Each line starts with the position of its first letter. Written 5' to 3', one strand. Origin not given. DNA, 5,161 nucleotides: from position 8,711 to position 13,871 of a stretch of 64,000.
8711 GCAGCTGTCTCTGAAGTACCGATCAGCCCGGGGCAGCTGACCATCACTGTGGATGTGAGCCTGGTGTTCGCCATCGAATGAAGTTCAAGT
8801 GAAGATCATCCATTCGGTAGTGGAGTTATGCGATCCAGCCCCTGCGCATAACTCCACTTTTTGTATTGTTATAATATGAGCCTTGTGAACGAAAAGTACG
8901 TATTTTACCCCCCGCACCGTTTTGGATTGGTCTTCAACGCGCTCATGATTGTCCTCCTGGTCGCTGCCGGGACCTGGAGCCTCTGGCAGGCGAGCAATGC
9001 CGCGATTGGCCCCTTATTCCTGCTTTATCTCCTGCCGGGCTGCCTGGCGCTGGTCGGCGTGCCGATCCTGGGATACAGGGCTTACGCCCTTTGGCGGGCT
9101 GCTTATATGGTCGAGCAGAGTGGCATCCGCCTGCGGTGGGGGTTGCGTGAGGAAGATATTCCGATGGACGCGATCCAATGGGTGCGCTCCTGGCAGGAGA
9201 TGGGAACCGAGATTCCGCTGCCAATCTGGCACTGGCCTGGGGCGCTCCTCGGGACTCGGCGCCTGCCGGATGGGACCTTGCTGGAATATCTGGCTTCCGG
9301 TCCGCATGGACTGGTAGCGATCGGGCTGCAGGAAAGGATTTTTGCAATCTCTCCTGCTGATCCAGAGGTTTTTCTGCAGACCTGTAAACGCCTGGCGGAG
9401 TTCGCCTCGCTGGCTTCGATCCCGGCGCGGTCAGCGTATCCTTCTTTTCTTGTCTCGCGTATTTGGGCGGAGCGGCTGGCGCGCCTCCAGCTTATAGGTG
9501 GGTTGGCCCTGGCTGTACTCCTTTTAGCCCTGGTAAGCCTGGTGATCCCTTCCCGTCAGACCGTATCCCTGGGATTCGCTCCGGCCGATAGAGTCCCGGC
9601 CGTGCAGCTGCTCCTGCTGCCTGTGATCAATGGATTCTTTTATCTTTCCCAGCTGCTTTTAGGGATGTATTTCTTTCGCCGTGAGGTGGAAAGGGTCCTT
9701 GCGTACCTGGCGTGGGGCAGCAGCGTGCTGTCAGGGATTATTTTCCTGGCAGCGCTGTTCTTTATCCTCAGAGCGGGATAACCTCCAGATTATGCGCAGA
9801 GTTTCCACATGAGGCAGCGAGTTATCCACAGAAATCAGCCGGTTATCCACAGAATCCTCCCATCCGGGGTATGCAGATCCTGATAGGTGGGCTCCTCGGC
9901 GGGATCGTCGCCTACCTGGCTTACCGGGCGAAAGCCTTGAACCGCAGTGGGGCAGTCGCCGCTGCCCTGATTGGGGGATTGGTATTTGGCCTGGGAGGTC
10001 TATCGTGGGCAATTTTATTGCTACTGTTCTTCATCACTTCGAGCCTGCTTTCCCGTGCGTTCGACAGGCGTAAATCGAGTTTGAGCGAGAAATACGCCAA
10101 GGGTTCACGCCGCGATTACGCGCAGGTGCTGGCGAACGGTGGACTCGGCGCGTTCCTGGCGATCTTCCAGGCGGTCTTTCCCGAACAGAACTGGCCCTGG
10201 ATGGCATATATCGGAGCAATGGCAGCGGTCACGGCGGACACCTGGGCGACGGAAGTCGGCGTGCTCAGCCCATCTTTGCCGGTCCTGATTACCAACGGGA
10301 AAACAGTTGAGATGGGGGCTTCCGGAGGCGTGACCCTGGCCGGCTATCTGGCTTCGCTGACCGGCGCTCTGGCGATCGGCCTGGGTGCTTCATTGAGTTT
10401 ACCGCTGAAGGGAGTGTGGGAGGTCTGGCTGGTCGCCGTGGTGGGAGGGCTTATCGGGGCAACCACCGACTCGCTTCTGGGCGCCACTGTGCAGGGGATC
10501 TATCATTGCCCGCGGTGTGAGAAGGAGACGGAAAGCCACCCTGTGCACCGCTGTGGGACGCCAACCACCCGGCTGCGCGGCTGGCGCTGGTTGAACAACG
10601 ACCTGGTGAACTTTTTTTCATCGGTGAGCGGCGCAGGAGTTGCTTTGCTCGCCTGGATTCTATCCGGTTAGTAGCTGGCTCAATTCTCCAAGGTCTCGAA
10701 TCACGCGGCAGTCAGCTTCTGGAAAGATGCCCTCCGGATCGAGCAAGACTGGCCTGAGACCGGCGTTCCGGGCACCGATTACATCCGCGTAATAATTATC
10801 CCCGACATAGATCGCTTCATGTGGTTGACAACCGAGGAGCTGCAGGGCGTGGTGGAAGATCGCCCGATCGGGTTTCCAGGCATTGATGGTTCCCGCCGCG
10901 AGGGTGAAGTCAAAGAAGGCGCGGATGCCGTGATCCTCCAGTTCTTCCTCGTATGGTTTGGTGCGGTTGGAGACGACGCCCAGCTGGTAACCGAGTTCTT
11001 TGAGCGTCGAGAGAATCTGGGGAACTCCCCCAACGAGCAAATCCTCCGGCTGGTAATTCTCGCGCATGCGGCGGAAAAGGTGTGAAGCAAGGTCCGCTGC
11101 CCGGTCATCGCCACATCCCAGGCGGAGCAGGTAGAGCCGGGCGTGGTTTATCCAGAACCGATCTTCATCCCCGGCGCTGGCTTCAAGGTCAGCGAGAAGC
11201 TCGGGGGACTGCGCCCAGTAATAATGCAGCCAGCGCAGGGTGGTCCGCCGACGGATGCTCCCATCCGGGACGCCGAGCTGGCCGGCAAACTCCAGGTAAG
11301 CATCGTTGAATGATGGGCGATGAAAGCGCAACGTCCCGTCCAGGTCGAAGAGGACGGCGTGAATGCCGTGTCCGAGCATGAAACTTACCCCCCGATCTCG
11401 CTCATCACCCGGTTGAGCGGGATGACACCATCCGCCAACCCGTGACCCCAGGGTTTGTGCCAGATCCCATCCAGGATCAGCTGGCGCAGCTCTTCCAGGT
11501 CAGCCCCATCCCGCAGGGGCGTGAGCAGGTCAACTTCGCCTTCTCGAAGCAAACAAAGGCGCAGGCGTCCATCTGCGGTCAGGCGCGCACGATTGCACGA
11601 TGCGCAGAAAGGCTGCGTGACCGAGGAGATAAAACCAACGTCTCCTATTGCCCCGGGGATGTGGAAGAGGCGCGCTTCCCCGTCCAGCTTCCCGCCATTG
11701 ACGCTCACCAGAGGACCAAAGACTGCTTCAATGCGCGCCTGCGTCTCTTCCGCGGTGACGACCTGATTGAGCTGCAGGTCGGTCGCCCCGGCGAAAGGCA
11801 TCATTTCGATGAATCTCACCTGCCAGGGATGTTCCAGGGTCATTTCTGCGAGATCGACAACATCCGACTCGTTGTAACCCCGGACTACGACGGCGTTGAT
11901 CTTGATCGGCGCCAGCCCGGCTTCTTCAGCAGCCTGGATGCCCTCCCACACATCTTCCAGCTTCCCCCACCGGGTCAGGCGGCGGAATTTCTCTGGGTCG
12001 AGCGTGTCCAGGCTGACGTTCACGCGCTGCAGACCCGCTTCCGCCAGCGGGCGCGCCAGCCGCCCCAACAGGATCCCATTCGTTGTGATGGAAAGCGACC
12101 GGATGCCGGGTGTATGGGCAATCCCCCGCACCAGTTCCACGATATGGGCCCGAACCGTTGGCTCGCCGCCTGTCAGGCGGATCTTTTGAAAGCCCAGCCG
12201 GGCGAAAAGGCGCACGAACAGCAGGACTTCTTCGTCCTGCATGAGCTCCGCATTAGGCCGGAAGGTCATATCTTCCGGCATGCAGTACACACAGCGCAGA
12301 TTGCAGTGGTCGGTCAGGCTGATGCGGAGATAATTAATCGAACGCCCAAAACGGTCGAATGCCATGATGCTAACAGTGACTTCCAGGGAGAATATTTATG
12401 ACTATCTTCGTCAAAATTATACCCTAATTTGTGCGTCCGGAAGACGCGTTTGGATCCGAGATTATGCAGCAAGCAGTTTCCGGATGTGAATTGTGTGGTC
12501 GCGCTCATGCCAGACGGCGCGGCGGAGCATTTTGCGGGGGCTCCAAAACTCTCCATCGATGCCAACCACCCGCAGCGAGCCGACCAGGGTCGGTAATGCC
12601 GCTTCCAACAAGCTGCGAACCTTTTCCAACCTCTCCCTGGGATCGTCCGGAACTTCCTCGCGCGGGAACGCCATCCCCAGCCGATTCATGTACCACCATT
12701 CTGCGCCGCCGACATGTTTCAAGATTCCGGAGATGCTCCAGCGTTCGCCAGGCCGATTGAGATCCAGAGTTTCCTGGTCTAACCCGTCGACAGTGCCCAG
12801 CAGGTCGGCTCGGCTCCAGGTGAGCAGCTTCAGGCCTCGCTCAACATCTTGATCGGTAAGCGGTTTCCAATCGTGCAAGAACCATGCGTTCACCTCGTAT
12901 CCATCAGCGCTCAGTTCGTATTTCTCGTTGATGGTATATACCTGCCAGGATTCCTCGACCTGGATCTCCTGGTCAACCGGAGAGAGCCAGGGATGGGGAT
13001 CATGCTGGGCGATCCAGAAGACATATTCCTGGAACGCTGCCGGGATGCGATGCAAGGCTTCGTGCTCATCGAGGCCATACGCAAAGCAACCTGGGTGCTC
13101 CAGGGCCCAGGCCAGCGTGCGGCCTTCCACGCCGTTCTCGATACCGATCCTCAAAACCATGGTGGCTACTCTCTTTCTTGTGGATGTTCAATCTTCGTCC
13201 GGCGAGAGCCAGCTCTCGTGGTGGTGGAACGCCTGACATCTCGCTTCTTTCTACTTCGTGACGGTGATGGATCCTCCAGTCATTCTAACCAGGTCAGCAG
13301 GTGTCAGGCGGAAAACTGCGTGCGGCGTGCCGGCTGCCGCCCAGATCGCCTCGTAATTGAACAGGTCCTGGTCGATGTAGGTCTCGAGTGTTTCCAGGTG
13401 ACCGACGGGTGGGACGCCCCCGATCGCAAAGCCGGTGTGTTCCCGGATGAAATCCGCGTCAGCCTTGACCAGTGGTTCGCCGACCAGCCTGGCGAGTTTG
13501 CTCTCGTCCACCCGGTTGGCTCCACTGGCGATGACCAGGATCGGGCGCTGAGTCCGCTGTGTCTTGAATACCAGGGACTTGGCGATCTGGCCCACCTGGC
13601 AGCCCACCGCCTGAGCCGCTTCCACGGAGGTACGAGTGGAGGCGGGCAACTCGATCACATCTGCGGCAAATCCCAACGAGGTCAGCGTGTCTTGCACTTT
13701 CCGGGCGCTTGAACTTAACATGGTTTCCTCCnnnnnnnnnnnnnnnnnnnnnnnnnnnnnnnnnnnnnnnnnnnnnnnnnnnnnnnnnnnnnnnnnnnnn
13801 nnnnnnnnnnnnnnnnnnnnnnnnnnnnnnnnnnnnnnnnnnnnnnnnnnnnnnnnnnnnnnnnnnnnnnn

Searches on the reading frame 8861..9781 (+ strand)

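Call 20: search_protein_families(library=pfam, proteins=[window:8861-9781:+], max_evalue=0.00001)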
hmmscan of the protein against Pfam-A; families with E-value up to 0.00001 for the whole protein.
window:8861-9781:+ (306 aa): 1 family
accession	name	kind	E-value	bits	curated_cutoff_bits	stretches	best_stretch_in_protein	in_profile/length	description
PF10882.14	bPH_5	-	3.1e-14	53.3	22.5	1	82-177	3-98/100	Bacterial PH domain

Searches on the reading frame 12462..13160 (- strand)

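Call 21: search_protein_families(library=pfam, proteins=[window:12462-13160:-], max_evalue=0.00001)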
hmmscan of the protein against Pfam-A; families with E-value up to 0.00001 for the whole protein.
window:12462-13160:- (232 aa): 2 families
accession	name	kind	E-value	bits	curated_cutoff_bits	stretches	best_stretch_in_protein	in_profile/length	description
PF12867.12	DinB_2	-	1.9e-07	32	24.8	1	113-223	2-125/128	DinB superfamily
PF04978.18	MST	-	1.2e-06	29.5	27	1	111-165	4-58/149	Mycothiol-S-transferase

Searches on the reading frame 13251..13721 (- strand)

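Call 21: search_protein_families(library=pfam, proteins=[window:13251-13721:-], max_evalue=0.00001)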
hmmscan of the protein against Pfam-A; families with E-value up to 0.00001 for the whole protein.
window:13251-13721:- (156 aa): 1 family
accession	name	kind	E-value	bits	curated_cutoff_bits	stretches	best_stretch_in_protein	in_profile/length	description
PF04073.20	tRNA_edit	-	9.3e-30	103.7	25.5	1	28-146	3-122/123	Aminoacyl-tRNA editing domain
